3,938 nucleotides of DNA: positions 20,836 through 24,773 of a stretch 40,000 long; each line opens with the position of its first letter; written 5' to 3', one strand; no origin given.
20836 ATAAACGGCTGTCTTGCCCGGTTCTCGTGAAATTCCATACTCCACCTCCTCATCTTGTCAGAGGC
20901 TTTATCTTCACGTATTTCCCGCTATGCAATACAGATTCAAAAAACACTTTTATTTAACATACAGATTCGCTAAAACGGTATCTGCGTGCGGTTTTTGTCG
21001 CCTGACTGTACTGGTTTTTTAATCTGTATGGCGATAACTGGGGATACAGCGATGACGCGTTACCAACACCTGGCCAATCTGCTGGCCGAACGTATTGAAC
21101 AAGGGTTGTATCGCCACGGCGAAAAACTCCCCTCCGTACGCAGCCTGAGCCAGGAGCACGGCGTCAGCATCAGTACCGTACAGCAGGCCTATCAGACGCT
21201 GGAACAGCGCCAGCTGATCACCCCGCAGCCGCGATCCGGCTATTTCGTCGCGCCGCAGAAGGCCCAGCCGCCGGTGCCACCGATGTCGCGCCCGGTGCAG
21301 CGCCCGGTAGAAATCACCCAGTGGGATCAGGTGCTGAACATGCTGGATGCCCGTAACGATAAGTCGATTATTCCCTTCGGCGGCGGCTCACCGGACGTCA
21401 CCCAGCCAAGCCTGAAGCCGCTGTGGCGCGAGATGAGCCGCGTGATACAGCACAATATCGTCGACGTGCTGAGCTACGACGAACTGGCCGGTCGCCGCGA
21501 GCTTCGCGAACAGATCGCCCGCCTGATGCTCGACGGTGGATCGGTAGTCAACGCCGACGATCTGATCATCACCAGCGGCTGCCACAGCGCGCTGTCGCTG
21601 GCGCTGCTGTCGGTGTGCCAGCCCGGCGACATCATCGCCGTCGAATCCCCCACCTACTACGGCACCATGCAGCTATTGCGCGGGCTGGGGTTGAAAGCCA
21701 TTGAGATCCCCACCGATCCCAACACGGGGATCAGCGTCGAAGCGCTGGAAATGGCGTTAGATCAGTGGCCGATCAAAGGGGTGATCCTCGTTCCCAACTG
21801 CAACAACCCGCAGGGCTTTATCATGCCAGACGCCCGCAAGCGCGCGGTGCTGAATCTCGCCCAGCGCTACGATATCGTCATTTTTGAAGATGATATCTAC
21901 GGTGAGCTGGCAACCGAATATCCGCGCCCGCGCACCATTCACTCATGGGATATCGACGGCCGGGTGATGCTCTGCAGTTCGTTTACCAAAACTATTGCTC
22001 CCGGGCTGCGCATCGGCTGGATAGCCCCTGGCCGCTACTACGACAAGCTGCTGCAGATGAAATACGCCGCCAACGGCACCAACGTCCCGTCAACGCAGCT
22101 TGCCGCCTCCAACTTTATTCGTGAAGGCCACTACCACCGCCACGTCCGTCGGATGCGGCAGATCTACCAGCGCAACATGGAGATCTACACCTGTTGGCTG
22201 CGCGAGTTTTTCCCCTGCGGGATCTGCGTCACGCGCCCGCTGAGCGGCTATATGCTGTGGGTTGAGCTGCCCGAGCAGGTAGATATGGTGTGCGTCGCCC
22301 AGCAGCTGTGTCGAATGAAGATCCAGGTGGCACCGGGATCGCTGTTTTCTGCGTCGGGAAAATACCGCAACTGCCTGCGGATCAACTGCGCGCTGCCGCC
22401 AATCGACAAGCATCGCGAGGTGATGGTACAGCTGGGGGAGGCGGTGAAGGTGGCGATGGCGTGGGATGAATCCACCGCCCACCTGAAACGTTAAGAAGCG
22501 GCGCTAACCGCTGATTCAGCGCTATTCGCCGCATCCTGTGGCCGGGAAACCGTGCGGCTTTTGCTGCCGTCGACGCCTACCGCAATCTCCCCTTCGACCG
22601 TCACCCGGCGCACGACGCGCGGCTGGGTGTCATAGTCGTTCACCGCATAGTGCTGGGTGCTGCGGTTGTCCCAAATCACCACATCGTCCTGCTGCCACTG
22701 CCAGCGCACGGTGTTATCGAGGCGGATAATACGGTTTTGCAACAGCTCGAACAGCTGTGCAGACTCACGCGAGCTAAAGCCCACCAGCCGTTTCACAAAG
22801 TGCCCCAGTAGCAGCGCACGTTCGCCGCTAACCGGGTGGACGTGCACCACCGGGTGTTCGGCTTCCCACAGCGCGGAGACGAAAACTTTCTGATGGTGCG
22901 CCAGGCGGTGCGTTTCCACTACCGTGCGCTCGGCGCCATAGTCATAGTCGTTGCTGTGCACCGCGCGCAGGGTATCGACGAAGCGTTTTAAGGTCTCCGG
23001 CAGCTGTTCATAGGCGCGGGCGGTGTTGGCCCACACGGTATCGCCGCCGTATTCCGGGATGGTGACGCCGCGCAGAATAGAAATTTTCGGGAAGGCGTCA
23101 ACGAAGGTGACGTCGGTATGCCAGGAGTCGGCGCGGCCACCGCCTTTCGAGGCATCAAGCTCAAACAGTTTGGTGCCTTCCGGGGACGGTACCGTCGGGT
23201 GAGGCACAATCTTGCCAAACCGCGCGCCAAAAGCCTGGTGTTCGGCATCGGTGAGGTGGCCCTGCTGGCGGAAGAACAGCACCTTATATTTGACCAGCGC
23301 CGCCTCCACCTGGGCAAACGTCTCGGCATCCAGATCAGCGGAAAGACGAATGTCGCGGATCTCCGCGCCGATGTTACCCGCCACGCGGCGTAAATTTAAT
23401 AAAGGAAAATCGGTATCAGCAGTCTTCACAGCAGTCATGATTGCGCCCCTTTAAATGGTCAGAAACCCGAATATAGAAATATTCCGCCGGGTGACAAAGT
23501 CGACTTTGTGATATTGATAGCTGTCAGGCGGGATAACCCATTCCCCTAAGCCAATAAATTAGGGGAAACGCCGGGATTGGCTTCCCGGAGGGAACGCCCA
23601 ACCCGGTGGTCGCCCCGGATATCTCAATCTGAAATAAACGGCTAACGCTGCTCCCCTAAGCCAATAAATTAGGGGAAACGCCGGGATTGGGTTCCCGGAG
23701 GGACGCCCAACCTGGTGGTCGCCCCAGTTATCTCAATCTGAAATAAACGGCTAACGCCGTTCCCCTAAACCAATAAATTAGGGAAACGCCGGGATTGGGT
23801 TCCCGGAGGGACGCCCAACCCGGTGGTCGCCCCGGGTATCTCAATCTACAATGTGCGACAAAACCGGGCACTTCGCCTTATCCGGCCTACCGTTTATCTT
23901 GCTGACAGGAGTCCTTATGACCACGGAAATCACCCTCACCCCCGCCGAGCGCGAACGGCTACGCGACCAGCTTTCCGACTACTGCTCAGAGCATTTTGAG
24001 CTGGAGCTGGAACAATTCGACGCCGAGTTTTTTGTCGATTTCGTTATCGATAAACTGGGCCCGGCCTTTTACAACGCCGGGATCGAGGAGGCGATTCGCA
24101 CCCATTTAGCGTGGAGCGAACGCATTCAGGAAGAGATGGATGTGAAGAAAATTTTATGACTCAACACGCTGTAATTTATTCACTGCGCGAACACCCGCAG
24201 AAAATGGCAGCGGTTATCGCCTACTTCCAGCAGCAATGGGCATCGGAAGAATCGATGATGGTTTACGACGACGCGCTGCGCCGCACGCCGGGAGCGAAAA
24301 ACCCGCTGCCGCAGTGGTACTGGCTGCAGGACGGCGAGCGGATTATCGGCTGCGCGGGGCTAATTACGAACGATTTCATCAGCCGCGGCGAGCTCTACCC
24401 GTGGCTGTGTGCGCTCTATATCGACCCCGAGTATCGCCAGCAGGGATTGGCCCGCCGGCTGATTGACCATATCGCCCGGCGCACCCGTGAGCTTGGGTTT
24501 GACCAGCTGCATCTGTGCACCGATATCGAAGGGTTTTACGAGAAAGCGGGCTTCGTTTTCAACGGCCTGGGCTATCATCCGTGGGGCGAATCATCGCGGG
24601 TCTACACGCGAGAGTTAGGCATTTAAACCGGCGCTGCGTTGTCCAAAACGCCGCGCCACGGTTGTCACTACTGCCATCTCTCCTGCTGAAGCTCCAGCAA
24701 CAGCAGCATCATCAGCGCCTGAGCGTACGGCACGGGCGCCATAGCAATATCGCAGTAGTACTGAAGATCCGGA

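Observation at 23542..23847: Three tandem ~110-bp structured repeats directly upstream of an overlapping DUF2164-GNAT pair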

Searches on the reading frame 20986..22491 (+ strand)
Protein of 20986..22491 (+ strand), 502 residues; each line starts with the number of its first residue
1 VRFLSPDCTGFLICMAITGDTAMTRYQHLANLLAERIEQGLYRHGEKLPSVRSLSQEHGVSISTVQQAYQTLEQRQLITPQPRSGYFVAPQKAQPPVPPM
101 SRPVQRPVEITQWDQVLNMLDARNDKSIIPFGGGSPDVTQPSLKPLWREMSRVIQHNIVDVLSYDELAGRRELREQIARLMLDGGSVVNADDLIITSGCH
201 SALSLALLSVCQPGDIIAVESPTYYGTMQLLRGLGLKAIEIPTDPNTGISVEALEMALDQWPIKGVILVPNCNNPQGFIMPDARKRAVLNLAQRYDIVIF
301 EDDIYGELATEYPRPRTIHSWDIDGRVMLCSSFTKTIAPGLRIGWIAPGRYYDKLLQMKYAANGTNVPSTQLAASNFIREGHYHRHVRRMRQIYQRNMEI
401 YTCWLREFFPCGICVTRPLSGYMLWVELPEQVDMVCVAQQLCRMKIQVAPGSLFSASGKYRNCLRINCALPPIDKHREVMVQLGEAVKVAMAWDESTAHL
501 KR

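Call 14: search_protein_families(library=pfam, proteins=[window:20986-22491:+])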
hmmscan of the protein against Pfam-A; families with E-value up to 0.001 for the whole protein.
window:20986-22491:+ (502 aa): 4 families
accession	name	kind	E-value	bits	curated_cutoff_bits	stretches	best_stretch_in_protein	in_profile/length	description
PF00155.27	Aminotran_1_2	-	6.2e-36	124.8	19.7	1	156-472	30-350/361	Aminotransferase class I and II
PF00392.27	GntR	-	2.3e-16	59.6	27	1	26-88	2-64/64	Bacterial regulatory proteins, gntR family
PF12897.13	Asp_aminotransf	-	3.2e-05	23.4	27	1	217-306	127-217/421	Aspartate amino-transferase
PF14502.12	HTH_41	-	6e-05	22.8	25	1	43-79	1-37/48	Helix-turn-helix domain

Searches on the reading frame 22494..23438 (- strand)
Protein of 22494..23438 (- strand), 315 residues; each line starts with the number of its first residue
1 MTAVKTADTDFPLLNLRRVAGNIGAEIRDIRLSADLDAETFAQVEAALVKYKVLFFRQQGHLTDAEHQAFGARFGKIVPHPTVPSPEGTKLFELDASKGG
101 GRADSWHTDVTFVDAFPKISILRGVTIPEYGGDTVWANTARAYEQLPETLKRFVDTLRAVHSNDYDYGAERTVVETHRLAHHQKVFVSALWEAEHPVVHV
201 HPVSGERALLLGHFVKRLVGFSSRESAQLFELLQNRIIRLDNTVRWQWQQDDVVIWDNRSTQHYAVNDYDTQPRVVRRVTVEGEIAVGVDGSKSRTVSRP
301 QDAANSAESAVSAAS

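Call 14: search_protein_families(library=pfam, proteins=[window:22494-23438:-])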
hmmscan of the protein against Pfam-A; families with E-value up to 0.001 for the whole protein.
window:22494-23438:- (315 aa): 1 family
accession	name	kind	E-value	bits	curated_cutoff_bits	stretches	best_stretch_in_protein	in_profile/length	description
PF02668.22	TauD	-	3.9e-57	194.6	27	1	17-280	3-267/267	Taurine catabolism dioxygenase TauD, TfdA family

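Call 44: search_protein_families(library=ncbifam, proteins=[window:22494-23438:-], max_evalue=0.01)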
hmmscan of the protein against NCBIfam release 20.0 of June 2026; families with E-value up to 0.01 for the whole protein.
window:22494-23438:- (315 aa): 3 families
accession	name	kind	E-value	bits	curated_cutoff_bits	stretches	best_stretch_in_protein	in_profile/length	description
NF007104.0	PRK09553.1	equivalog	4.4e-68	229.5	313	1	14-285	5-277/282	taurine dioxygenase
NF045815.1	Neo-PentlctneFsynPtlD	equivalog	8.8e-23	81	550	1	21-280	9-285/301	neopentalenolactone/pentalenolactone F synthase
NF049937.1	CMthFAOxDecarbScoE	equivalog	2.6e-16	59.6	400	1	20-284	8-286/295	(3R)-3-[(carboxymethyl)amino]fatty acid oxygenase/decarboxylase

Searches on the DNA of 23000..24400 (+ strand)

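Call 4: search_rna_families(source=window, start=23000, end=24400, threshold=evalue, max_evalue=10, show_alignments=3)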
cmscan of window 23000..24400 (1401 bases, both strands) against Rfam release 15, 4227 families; matches with E-value up to 10: 1.
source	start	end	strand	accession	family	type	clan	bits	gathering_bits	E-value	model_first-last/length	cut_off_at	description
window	23560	23616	-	RF03221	mir-6715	Gene; miRNA;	-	21.7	82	0.39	1-57/57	no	mir-6715 microRNA precursor family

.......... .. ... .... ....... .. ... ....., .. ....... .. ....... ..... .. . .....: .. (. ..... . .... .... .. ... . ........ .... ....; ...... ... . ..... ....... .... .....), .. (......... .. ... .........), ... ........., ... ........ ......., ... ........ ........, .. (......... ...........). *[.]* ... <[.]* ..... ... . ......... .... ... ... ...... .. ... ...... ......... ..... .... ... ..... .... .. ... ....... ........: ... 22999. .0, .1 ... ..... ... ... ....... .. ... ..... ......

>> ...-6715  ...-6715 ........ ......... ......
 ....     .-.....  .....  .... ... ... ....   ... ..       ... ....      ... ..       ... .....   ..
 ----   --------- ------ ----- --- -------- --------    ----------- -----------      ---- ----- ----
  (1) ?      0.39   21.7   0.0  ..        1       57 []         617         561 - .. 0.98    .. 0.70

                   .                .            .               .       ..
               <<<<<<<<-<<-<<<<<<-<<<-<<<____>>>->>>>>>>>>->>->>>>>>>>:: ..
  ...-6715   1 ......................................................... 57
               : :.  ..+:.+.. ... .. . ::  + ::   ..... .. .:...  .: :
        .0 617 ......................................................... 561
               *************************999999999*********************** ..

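Call 6: search_dna_similar(query=window:23542-23847:+, collection=ecoli_genomes, mode=distant)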
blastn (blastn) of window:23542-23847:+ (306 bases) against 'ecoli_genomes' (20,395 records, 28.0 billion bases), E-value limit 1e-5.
No match.

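Call 7: search_dna_similar(query=window:23534-23847:+, collection=plasmids, mode=distant, max_rows=40)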
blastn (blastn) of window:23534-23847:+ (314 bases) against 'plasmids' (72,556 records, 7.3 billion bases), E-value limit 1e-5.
No match.

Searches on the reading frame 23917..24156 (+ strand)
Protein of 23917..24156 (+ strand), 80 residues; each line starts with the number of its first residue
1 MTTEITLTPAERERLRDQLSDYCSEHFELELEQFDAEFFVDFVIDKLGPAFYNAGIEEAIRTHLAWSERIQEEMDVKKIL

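Call 13: find_encoding_contigs(protein=window:23917-24156:+, flank=3000, max_places=10)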
Protein window:23917-24156:+ (80 aa): 23 contigs read that carry it; 10 places shown.
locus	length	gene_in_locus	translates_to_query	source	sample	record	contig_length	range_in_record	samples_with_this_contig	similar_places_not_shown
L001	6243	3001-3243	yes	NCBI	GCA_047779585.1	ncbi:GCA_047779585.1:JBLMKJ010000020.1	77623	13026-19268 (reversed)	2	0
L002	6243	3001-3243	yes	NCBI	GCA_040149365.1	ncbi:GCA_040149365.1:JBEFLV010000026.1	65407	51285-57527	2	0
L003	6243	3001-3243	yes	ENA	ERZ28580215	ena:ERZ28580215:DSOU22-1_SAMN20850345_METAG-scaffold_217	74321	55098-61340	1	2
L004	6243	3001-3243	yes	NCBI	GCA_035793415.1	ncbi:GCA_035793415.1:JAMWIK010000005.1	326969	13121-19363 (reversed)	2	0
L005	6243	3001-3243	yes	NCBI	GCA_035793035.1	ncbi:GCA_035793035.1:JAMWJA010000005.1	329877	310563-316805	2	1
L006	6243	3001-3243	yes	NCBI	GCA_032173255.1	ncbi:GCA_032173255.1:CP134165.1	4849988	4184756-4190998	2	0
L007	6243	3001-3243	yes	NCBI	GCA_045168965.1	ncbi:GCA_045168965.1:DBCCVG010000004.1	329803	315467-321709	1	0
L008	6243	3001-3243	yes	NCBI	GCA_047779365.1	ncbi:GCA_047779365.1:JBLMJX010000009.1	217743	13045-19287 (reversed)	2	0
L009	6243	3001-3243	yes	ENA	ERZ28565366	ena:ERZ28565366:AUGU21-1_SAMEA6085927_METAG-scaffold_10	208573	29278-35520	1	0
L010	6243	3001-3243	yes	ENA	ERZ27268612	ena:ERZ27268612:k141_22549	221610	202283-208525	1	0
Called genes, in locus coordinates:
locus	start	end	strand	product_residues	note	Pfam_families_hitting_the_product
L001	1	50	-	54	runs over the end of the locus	PF06568:YjiS-like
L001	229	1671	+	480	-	PF00392:GntR, PF00155:Aminotran_1_2, PF12897:Asp_aminotransf (faint)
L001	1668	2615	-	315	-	PF02668:TauD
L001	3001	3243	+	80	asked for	PF09932:DUF2164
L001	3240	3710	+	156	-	PF13480:Acetyltransf_6 (weak), PF00583:Acetyltransf_1, PF13673:Acetyltransf_10, PF13508:Acetyltransf_7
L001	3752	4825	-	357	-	PF07470:Glyco_hydro_88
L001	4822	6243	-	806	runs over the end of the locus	-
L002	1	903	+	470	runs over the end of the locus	PF00392:GntR, PF00155:Aminotran_1_2, PF12897:Asp_aminotransf (faint)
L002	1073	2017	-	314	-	PF02668:TauD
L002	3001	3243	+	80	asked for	PF09932:DUF2164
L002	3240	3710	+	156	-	PF13480:Acetyltransf_6 (faint), PF00583:Acetyltransf_1, PF13673:Acetyltransf_10, PF13508:Acetyltransf_7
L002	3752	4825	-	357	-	PF07470:Glyco_hydro_88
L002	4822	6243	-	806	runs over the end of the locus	-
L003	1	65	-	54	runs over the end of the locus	PF06568:YjiS-like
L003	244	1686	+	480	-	PF00392:GntR, PF00155:Aminotran_1_2, PF12897:Asp_aminotransf (faint)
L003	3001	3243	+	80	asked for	PF09932:DUF2164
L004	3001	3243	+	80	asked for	PF09932:DUF2164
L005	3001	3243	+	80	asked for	PF09932:DUF2164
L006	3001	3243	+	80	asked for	PF09932:DUF2164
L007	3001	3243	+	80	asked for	PF09932:DUF2164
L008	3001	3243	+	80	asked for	PF09932:DUF2164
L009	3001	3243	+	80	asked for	PF09932:DUF2164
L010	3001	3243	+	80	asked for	PF09932:DUF2164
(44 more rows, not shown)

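Call 14: search_protein_families(library=pfam, proteins=[window:23917-24156:+])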
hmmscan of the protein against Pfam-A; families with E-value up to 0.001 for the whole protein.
window:23917-24156:+ (80 aa): 1 family
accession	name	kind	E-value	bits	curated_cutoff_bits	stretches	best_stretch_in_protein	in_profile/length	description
PF09932.14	DUF2164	-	2.3e-21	76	27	1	5-75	1-71/74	Uncharacterized conserved protein (DUF2164)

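Call 44: search_protein_families(library=ncbifam, proteins=[window:23917-24156:+], max_evalue=0.01)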
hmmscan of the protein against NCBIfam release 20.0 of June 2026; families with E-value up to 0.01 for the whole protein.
window:23917-24156:+ (80 aa): 0 families

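Call 45: search_protein_families(library=padloc, proteins=[window:23917-24156:+], max_evalue=0.01)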
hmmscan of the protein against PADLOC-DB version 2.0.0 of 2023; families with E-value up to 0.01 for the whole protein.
window:23917-24156:+ (80 aa): 0 families

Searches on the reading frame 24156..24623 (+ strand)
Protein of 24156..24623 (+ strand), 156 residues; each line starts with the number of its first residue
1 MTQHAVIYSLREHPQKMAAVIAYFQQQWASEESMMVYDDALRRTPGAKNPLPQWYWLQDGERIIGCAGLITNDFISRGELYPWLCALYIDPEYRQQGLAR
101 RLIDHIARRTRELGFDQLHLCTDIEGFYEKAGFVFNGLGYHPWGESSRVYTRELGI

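Call 14: search_protein_families(library=pfam, proteins=[window:24156-24623:+])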
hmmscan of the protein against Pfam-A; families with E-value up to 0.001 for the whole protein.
window:24156-24623:+ (156 aa): 6 families
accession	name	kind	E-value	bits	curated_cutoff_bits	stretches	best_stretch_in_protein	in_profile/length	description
PF00583.31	Acetyltransf_1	-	1.6e-14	54.6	20.7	1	41-133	27-116/116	Acetyltransferase (GNAT) family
PF13508.13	Acetyltransf_7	-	9.7e-14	52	27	1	55-134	6-83/84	Acetyltransferase (GNAT) domain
PF13673.13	Acetyltransf_10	-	2.5e-08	34.4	23.6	1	55-134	34-108/128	Acetyltransferase (GNAT) domain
PF13480.13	Acetyltransf_6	-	1.2e-05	26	22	1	8-125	22-139/143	Acetyltransferase (GNAT) domain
PF14542.12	Acetyltransf_CG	-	0.00092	19.7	30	0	88-130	31-73/80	GCN5-related N-acetyl-transferase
PF08445.16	FR47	-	0.00094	19.6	22.1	0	84-120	24-60/86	FR47-like protein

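Call 44: search_protein_families(library=ncbifam, proteins=[window:24156-24623:+], max_evalue=0.01)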
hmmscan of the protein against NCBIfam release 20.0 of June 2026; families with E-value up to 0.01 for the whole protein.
window:24156-24623:+ (156 aa): 10 families
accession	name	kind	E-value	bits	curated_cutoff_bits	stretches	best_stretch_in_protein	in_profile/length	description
NF003641.0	PRK05279.1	equivalog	5.2e-07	28.9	344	1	57-136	339-415/441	amino-acid N-acetyltransferase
NF040501.1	resist_ArsN2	equivalog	5.5e-07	29.3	125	1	51-134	23-102/133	arsenic resistance N-acetyltransferase ArsN2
NF007807.0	PRK10514.1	equivalog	2.7e-06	27.4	134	1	85-137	74-126/147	acetyltransferase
TIGR01890.1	N-Ac-Glu-synth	equivalog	4.8e-06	25.8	202.85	1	62-136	332-403/429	amino-acid N-acetyltransferase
NF005840.0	PRK07757.1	equivalog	1.2e-05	25.2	154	1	51-134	41-119/153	N-acetyltransferase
TIGR01575.1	rimI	equivalog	0.00027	21.1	86.4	1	52-120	32-94/132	ribosomal protein S18-alanine N-acetyltransferase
NF007853.0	PRK10562.1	equivalog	0.00046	20.4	125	1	83-137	70-124/146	N-acetyltransferase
NF002959.0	PRK03624.1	equivalog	0.0011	18.6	124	1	83-135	74-124/147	GNAT family acetyltransferase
NF043067.1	AAC_6p_group_E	equivalog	0.0022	17.9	140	1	72-118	59-107/140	aminoglycoside 6'-N-acetyltransferase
NF005921.0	PRK07922.1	equivalog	0.0033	17.1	180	1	85-134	75-124/170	amino-acid N-acetyltransferase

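Call 45: search_protein_families(library=padloc, proteins=[window:24156-24623:+], max_evalue=0.01)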
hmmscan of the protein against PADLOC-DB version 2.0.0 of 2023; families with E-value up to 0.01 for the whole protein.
window:24156-24623:+ (156 aa): 0 families

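Call 60: find_encoding_contigs(protein=window:24156-24623:+, flank=1500, max_places=10)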
Protein window:24156-24623:+ (156 aa): 23 contigs read that carry it; 10 places shown.
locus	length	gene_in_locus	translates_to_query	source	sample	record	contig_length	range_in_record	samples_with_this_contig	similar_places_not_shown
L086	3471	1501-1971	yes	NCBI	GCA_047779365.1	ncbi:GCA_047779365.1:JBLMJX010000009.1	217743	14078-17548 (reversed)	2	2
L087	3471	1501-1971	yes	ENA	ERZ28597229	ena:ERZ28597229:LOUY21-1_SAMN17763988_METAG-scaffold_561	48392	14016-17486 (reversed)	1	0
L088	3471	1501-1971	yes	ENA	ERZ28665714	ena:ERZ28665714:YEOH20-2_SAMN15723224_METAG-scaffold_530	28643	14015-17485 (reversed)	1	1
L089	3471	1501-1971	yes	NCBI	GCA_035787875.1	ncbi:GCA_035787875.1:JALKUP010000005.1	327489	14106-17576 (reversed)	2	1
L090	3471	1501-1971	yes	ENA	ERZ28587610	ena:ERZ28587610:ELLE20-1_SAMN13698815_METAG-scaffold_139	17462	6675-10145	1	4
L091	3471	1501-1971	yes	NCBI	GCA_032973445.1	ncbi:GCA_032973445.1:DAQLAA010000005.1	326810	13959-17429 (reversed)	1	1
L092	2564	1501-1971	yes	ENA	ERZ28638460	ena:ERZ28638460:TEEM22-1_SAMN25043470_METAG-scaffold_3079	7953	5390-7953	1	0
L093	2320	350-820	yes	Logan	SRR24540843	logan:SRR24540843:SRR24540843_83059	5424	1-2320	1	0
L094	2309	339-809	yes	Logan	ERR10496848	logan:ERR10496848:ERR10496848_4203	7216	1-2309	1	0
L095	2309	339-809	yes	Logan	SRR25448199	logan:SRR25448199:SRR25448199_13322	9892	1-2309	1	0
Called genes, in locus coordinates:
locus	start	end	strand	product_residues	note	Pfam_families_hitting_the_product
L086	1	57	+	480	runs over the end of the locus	PF00392:GntR, PF00155:Aminotran_1_2, PF12897:Asp_aminotransf (faint)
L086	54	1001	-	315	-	PF02668:TauD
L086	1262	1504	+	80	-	PF09932:DUF2164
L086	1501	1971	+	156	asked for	PF13480:Acetyltransf_6 (faint), PF00583:Acetyltransf_1, PF13673:Acetyltransf_10, PF13508:Acetyltransf_7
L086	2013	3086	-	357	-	PF07470:Glyco_hydro_88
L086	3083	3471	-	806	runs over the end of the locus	-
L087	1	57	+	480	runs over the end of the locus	PF00392:GntR, PF00155:Aminotran_1_2, PF12897:Asp_aminotransf (faint)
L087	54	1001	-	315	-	PF02668:TauD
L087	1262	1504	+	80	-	PF09932:DUF2164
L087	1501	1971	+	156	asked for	PF13480:Acetyltransf_6 (faint), PF00583:Acetyltransf_1, PF13673:Acetyltransf_10, PF13508:Acetyltransf_7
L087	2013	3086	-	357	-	PF07470:Glyco_hydro_88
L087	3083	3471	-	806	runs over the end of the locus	-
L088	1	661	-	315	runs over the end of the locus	PF02668:TauD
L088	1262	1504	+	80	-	PF09932:DUF2164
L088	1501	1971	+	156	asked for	PF13480:Acetyltransf_6 (faint), PF00583:Acetyltransf_1, PF13673:Acetyltransf_10, PF13508:Acetyltransf_7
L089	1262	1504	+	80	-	PF09932:DUF2164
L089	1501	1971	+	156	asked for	PF13480:Acetyltransf_6 (faint), PF00583:Acetyltransf_1, PF13673:Acetyltransf_10, PF13508:Acetyltransf_7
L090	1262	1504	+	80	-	PF09932:DUF2164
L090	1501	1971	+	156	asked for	PF13480:Acetyltransf_6 (faint), PF00583:Acetyltransf_1, PF13673:Acetyltransf_10, PF13508:Acetyltransf_7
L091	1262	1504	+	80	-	PF09932:DUF2164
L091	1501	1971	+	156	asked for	PF13480:Acetyltransf_6 (faint), PF00583:Acetyltransf_1, PF13673:Acetyltransf_10, PF13508:Acetyltransf_7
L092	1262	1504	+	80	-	PF09932:DUF2164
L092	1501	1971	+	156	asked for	PF13480:Acetyltransf_6 (faint), PF00583:Acetyltransf_1, PF13673:Acetyltransf_10, PF13508:Acetyltransf_7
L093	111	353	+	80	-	PF09932:DUF2164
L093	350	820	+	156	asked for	PF13480:Acetyltransf_6 (faint), PF00583:Acetyltransf_1, PF13673:Acetyltransf_10, PF13508:Acetyltransf_7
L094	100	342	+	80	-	PF09932:DUF2164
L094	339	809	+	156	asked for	PF13480:Acetyltransf_6 (faint), PF00583:Acetyltransf_1, PF13673:Acetyltransf_10, PF13508:Acetyltransf_7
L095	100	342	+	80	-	PF09932:DUF2164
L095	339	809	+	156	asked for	PF13480:Acetyltransf_6 (faint), PF00583:Acetyltransf_1, PF13673:Acetyltransf_10, PF13508:Acetyltransf_7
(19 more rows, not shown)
